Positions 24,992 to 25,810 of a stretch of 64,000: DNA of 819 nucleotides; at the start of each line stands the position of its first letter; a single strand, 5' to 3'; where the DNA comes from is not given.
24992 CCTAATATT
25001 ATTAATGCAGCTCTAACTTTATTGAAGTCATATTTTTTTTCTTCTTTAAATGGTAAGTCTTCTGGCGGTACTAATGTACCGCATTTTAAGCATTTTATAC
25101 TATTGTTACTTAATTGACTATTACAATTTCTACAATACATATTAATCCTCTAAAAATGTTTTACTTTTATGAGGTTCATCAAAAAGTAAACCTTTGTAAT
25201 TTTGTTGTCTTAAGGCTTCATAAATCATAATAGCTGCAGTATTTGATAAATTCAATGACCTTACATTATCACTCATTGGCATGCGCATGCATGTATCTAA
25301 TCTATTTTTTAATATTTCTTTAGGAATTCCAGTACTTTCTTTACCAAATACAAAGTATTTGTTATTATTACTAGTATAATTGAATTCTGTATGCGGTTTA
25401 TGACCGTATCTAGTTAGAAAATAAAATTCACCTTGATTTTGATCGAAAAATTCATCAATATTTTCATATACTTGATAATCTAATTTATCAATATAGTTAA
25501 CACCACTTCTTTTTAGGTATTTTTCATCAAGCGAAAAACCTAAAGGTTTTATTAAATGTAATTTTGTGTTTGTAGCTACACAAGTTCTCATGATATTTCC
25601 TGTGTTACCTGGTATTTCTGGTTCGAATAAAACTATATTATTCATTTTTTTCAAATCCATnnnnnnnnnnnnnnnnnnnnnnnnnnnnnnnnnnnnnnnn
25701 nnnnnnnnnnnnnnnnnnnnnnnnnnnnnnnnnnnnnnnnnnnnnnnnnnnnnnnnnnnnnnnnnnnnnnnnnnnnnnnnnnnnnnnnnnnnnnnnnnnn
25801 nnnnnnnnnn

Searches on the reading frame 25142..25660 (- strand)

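Call 32: search_protein_families(library=pfam, proteins=[window:25142-25660:-], max_evalue=0.001)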
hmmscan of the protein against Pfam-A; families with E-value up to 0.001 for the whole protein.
window:25142-25660:- (172 aa): 1 family
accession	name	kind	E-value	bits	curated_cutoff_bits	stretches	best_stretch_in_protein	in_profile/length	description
PF00588.24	SpoU_methylase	-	2.3e-32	112.5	29.7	1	8-147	3-142/142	SpoU rRNA Methylase family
